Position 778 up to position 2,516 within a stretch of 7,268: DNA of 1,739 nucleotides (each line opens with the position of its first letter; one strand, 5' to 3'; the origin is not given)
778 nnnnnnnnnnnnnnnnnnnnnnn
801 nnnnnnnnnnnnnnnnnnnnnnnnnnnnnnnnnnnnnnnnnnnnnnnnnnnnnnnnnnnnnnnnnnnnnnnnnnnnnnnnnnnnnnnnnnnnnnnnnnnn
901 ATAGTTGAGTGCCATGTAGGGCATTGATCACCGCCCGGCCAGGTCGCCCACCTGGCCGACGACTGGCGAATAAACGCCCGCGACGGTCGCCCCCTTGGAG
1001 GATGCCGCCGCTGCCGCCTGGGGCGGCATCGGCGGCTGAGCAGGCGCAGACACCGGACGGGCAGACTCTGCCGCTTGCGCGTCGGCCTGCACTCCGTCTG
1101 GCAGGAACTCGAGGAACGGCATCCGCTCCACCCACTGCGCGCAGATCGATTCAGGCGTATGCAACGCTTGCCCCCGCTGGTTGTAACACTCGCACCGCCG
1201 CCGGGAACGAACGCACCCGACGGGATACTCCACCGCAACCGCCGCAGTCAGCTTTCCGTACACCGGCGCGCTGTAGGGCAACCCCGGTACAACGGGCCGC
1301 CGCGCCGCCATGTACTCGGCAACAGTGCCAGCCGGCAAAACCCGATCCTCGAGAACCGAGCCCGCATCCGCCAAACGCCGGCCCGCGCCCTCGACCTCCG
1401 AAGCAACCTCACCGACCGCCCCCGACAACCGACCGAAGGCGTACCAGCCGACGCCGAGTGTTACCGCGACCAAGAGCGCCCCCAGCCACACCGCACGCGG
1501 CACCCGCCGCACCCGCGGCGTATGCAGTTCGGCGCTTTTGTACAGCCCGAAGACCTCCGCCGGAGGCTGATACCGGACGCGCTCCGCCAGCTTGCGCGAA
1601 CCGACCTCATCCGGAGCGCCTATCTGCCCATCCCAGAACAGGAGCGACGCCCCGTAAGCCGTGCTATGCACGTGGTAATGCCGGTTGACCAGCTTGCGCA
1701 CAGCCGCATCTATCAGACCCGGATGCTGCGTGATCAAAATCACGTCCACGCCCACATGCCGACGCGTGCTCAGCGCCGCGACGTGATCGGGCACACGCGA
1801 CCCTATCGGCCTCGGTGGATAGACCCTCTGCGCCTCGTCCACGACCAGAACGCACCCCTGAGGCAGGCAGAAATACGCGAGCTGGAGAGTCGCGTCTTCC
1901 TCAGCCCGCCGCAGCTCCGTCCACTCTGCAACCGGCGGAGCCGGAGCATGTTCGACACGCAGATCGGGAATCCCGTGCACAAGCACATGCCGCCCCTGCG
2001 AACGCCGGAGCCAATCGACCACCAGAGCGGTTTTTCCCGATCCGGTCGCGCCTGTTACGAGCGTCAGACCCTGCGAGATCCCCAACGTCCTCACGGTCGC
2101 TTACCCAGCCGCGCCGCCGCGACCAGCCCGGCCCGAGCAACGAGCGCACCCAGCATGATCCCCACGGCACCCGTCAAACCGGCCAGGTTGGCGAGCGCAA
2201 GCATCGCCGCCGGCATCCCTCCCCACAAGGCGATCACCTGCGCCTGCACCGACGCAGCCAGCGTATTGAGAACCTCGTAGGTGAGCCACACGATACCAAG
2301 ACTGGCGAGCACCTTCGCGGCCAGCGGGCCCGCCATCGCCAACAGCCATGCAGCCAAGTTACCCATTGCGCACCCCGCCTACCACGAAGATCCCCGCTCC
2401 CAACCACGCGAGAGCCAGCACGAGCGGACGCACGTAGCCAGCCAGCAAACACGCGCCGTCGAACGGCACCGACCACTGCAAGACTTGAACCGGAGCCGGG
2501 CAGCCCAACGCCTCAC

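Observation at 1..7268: Complete, circularly closed ~7.17-kb inovirus-like genome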

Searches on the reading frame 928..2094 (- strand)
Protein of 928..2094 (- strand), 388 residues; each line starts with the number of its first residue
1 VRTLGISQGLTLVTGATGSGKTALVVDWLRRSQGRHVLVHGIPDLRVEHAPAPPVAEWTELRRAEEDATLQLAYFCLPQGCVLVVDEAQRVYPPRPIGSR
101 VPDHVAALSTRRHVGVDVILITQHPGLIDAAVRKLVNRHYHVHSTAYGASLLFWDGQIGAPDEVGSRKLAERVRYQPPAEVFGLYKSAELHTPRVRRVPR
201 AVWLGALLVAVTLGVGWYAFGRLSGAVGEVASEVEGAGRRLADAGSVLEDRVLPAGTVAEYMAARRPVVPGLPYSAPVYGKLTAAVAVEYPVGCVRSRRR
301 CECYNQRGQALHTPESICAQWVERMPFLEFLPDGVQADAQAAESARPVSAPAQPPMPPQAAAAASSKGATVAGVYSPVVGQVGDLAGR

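Call 5: search_protein_families(library=pfam, proteins=[window:928-2094:-], max_evalue=0.1)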
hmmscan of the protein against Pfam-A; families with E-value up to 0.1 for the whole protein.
window:928-2094:- (388 aa): 11 families
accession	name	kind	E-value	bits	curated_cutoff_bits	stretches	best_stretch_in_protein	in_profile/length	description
PF05707.18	Zot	-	5.5e-18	65.6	20.3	1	11-188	3-193/197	Zonular occludens toxin (Zot)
PF13401.12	AAA_22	-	1.8e-05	25.5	27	1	8-124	5-124/130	AAA domain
PF13191.12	AAA_16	-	0.00094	20.2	32.6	1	9-59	25-70/167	AAA ATPase domain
PF00437.27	T2SSE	-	0.0053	15.9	24.9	1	3-27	137-161/370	Type II/IV secretion system protein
PF00004.35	AAA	-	0.006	17.5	21.2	1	12-142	2-129/131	ATPase family associated with various cellular activities (AAA)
PF13555.12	AAA_29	-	0.019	15.2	27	1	7-25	20-39/61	P-loop containing region of AAA domain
PF13476.12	AAA_23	-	0.026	15.6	27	1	7-24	18-35/201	AAA domain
PF09848.15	SLFN-g3_helicase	-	0.033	13.9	24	0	10-92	3-92/354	Schlafen group 3, DNA/RNA helicase domain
PF13481.12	AAA_25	-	0.049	13.7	27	1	8-37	33-63/195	AAA domain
PF01443.25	Viral_helicase1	-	0.056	13.7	21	1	12-90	2-70/228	Viral superfamily 1 RNA helicase core domain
PF02492.25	cobW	-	0.091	12.8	20.7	0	11-37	3-30/180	CobW/HypB/UreG, nucleotide-binding domain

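Call 7: search_protein_families(library=phrogs, proteins=[window:928-2094:-], max_evalue=0.01)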
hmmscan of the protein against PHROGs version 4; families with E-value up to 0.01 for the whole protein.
window:928-2094:- (388 aa): 5 families
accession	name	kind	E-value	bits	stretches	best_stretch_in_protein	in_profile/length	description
phrog_197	-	moron, auxiliary metabolic gene and host takeover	3.6e-59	202.5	1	10-365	28-395/486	Zot-like toxin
phrog_1041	-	moron, auxiliary metabolic gene and host takeover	1.1e-24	88.7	1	57-221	57-248/420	CTXphi Zot-like toxin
phrog_2666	-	head and packaging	1.3e-08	35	1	12-138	325-478/555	terminase large subunit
phrog_20922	-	head and packaging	4.1e-05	23.7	1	80-145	78-143/318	head morphogenesis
phrog_11271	-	head and packaging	0.00019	22.4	1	77-134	85-141/145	head morphogenesis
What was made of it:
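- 928..2094 (-): pI/Zot-type assembly ATPase (388 aa, one TM segment at 198-221). Zot 5.5e-18, phrog_197 3.6e-59 (calls 5, 7).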

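Call 8: search_dna_similar(query=window:928-2094:-, collection=phages, mode=protein, max_rows=25)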
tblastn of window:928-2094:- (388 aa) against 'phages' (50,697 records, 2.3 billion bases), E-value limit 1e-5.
Records with a match: 89; places in all: 89; records where one place covers at least 80% of the query: 69.
Best place of each record, by identity: <60% 89.
By first word of the organism name: Ralstonia 38; Inovirus 15; Xanthomonas 8; Pseudomonas 8; Dulem 7; Stenotrophomonas 4; Phage 3; Inoviridae 2; Aeromonas 1; Acinetobacter 1; and 2 more.
By host as written in the record: Ralstonia solanacearum 30; Homo sapiens 15; - 9; Pseudomonas aeruginosa 7; Varecia variegata 5; Ralstonia pickettii 2; Xanthomonas axonopodis pv. citri 2; Varecia rubra 2; and 14 more.
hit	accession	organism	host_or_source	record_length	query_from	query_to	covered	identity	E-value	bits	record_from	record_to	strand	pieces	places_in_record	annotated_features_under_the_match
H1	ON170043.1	Ralstonia phage YO015_3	Ralstonia solanacearum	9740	10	380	96%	32.6%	9e-32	132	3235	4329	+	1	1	record has no annotation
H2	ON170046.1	Ralstonia phage YO016_1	Ralstonia solanacearum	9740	10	380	96%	32.6%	9e-32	132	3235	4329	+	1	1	record has no annotation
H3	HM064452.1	Ralstonia phage PE226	Ralstonia solanacearum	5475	10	340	85%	35.9%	2e-36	146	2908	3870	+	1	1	putative phage assembly protein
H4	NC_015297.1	Ralstonia phage PE226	Ralstonia solanacearum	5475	10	340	85%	35.9%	2e-36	146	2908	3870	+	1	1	putative phage assembly protein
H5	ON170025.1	Ralstonia phage YO006_3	Ralstonia solanacearum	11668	10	334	84%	36.3%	2e-36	146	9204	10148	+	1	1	record has no annotation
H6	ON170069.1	Ralstonia phage YO029_2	Ralstonia solanacearum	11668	10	334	84%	36.3%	2e-36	146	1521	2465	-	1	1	record has no annotation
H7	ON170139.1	Ralstonia phage YO084_3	Ralstonia solanacearum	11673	10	334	84%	36.3%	2e-36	146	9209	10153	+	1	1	record has no annotation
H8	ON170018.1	Ralstonia phage YO001_4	Ralstonia solanacearum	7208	10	349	88%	34.1%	3e-38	152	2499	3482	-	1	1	record has no annotation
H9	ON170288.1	Ralstonia phage YO169_3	Ralstonia solanacearum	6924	10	340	85%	34.8%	2e-32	135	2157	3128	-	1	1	record has no annotation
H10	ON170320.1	Ralstonia phage YO188_1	Ralstonia solanacearum R299, UW30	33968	10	340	85%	34.8%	2e-32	135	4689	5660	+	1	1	record has no annotation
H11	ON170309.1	Ralstonia phage YO182_1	Ralstonia solanacearum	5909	4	327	84%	35.3%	1e-49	185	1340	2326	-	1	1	record has no annotation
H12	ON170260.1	Ralstonia phage YO154_3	Ralstonia solanacearum R355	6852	4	327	84%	35.0%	3e-49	184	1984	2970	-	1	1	record has no annotation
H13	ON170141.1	Ralstonia phage YO084_5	Ralstonia solanacearum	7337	4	327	84%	35.0%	3e-49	184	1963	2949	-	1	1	record has no annotation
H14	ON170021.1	Ralstonia phage YO003_3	Ralstonia solanacearum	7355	4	327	84%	35.0%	3e-49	184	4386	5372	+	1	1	record has no annotation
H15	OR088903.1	Ralstonia phage RSCq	Ralstonia solanacearum species complex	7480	4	327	84%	35.0%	3e-49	184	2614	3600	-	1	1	hypothetical protein | putative minor coat protein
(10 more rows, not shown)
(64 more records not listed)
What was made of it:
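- Closest known: Ralstonia inoviruses. Same: They have betaproteobacterial hosts, and a similar size and module order (call 8).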

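Call 10: find_related_loci(query=window:928-2094:-, collection=genome_contigs, flank=10000)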
Query window:928-2094:- (388 aa) in genome_contigs; peptide patterns used: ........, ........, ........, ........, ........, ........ (x = any residue, [..] = any of these).
50 stretches matched a pattern; 3 encode a relative of the query (tblastn E <= 1e-3); 3 distinct loci.
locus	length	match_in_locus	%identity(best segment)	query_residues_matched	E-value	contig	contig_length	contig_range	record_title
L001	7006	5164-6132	40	10-330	1e-73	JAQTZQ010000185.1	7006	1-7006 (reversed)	MAG: Rhodocyclaceae bacterium isolate STC_64 NODE_28537_length_7006_cov_7.266899_Sandtown_C, whole genome shotgun sequen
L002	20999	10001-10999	35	4-327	6e-57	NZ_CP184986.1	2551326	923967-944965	Cupriavidus sp. H19C3 chromosome 2, complete sequence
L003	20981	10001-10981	38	4-327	7e-55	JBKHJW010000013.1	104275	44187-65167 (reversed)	MAG: Ralstonia sp. isolate D5M12_2 NODE_34_length_104275_cov_26.744646, whole genome shotgun sequence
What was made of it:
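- The best genome hit for Zot is a Rhodocyclaceae MAG (call 10).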

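Call 11: find_encoding_contigs(protein=window:928-2094:-, flank=10000, max_places=10)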
Protein window:928-2094:- (388 aa): no gene with exactly this product is on record in the collection.

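Call 14: find_related_loci(query=window:928-2094:-, collection=viral_contigs, flank=10000)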
Query window:928-2094:- (388 aa) in viral_contigs; peptide patterns used: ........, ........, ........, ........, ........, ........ (x = any residue, [..] = any of these).
8 stretches matched a pattern; 5 encode a relative of the query (tblastn E <= 1e-3); 5 distinct loci.
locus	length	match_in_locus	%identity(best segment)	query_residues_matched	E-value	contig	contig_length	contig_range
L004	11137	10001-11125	37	3-359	1e-70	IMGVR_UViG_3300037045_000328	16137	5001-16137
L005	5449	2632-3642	38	10-352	9e-68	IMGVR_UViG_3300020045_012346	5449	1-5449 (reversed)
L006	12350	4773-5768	35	4-327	6e-57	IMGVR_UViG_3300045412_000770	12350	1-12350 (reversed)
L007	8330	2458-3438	38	4-327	5e-55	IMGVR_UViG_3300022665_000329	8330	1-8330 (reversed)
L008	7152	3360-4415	34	2-348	3e-52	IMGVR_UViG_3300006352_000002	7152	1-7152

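Call 15: find_homologous_proteins(query=window:928-2094:-)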
Query window:928-2094:- (388 aa): 196 proteins with E <= 0.001 among 8000 candidates; the best 120 are listed.
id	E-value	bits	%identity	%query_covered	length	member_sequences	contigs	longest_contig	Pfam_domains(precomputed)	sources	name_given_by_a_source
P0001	4.4e-251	851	98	100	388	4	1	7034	PF05707.19,PF13401.13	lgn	-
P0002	2.8e-138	479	63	89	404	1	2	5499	PF05707.19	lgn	-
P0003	7.0e-129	448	60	95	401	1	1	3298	PF05707.19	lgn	-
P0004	7.6e-129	448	64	86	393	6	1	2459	PF05707.19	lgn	-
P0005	1.9e-125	437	60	94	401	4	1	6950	PF05707.19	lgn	-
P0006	2.5e-122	427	61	86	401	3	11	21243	PF05707.19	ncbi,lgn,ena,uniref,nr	ncbi:zonular occludens toxin domain-containing protein [Accumulibacter sp.]|uniref:zonular occludens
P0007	1.1e-114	402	59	86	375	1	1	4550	PF05707.19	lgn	-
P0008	9.4e-107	376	54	90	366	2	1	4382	PF05707.19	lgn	-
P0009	1.3e-105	372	54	89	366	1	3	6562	PF05707.19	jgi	-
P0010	2.1e-104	368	54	86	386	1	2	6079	PF05707.19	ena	-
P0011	5.2e-104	367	49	93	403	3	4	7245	PF05707.19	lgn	-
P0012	2.0e-101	358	54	85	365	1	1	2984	PF05707.19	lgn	-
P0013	4.7e-100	354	49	94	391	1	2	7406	PF05707.19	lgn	-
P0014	8.9e-99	349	53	85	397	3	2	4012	PF05707.19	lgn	-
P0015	4.3e-98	347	50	88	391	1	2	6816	PF05707.19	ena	-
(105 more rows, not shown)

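Call 16: find_encoding_contigs(protein=P0001, flank=10000, max_places=10)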
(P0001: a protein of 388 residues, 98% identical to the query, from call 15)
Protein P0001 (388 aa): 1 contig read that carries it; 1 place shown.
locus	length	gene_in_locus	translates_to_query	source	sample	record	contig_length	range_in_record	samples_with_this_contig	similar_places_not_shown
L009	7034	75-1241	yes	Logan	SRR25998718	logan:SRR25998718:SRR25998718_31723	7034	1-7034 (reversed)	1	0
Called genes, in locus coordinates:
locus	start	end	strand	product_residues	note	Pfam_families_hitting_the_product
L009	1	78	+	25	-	?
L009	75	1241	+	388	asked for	PF05707:Zot, PF13401:AAA_22 (faint)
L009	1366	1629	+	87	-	-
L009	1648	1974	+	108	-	-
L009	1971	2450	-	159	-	PF01381:HTH_3 (weak)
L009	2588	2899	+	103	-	PF02303:Phage_DNA_bind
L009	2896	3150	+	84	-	-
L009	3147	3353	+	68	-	-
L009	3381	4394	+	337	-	PF05155:G2P_X_C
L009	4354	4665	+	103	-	PF05356:Phage_Coat_B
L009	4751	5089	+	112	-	-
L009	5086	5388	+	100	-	-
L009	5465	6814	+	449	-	-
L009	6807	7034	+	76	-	?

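Call 17: find_encoding_contigs(protein=P0006, flank=10000, max_places=10)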
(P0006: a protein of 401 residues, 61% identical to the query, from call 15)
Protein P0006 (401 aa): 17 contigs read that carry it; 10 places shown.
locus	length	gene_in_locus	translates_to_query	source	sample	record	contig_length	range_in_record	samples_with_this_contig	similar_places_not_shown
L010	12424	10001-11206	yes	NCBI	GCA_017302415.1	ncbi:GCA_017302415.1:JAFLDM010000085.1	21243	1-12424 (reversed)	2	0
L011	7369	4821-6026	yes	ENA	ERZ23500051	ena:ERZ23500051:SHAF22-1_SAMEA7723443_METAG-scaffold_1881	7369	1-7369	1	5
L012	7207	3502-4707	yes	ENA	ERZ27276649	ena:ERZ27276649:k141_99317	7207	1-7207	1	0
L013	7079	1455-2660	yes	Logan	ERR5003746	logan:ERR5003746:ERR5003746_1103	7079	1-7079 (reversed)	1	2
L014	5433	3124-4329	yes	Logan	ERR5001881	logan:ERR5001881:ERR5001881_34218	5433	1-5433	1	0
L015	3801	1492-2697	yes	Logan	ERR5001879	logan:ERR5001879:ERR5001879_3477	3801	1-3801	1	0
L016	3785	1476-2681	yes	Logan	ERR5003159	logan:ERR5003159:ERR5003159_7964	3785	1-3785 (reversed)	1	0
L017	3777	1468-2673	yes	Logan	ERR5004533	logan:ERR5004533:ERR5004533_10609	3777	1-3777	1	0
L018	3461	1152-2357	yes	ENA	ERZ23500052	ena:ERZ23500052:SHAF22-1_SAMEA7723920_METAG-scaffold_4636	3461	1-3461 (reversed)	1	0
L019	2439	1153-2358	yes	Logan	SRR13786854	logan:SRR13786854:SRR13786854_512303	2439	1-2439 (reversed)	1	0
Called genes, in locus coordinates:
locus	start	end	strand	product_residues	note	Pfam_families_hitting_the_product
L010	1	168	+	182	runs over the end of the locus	-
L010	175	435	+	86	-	-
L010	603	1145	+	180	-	-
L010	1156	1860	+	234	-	-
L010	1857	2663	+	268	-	-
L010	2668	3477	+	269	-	-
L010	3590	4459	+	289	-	-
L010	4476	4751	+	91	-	-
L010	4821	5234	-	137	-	-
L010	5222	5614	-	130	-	-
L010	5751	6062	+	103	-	PF02303:Phage_DNA_bind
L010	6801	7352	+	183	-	PF05155:G2P_X_C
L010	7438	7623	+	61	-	PF05356:Phage_Coat_B (weak)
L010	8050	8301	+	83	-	-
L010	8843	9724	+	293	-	-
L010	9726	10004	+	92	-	PF10734:DUF2523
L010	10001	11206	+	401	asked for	PF05707:Zot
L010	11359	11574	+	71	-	-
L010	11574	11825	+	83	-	-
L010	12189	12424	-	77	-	?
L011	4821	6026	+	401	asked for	PF05707:Zot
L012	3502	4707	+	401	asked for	PF05707:Zot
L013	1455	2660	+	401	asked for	PF05707:Zot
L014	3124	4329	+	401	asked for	PF05707:Zot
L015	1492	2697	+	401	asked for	PF05707:Zot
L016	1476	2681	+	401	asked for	PF05707:Zot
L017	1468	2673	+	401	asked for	PF05707:Zot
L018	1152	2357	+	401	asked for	PF05707:Zot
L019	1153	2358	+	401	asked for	PF05707:Zot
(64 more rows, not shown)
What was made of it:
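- The relative P0006 sits in an Accumulibacter MAG (calls 15, 17).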

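Call 22: search_protein_families(library=pfam, proteins=[L010:603-1145:+, L010:1156-1860:+, L010:1857-2663:+, L010:2668-3477:+, L010:3590-4459:+], max_evalue=0.1)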
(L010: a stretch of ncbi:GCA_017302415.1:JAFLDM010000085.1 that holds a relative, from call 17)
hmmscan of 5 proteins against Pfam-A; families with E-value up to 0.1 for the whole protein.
L010:603-1145:+ (180 aa): 0 families

L010:1156-1860:+ (234 aa): 1 family
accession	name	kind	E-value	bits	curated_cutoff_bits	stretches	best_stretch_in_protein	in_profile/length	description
PF13916.11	Phostensin_N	-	0.052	14.4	23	0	7-27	15-35/86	PP1-regulatory protein, Phostensin N-terminal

L010:1857-2663:+ (268 aa): 0 families

L010:2668-3477:+ (269 aa): 0 families

L010:3590-4459:+ (289 aa): 0 families

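Call 67: search_protein_families(library=ncbifam, proteins=[window:928-2094:-], max_evalue=0.01)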
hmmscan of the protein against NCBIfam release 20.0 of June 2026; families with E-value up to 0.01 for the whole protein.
window:928-2094:- (388 aa): 4 families
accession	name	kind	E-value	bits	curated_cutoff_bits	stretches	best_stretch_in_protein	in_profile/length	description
TIGR03015.1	pepcterm_ATPase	hypoth_equivalog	0.0022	17.5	324.5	0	7-51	42-86/269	XrtA/PEP-CTERM system-associated ATPase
TIGR03819.1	heli_sec_ATPase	hypoth_equivalog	0.0023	17.2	373.15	1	11-50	181-222/340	TadA family conjugal transfer-associated ATPase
TIGR01420.1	pilT_fam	subfamily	0.0075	15.5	319.1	0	7-38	121-155/343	PilT/PilU family type 4a pilus ATPase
NF041000.1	ATPase_ComGA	equivalog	0.0087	15.1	300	0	7-31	127-151/267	competence type IV pilus ATPase ComGA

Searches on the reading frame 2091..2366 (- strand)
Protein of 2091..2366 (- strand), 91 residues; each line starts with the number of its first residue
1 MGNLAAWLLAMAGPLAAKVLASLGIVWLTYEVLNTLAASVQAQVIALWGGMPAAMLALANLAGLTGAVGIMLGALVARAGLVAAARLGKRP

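Call 5: search_protein_families(library=pfam, proteins=[window:2091-2366:-], max_evalue=0.1)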
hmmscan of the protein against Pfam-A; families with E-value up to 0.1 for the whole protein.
window:2091-2366:- (91 aa): 1 family
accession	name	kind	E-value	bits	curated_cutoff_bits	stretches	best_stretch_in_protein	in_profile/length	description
PF10734.14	DUF2523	-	2.4e-12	47.6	22.1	1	4-81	1-78/80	Protein of unknown function (DUF2523)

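Call 7: search_protein_families(library=phrogs, proteins=[window:2091-2366:-], max_evalue=0.01)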
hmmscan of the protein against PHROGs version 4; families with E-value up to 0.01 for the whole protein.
window:2091-2366:- (91 aa): 1 family
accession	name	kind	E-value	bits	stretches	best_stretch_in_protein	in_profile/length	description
phrog_1242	-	head and packaging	7.6e-14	52.6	1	3-84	5-86/97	minor head protein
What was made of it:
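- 2091..2366 (-): pVI-like minor coat protein (91 aa). DUF2523 2.4e-12, phrog_1242 (calls 5, 7).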
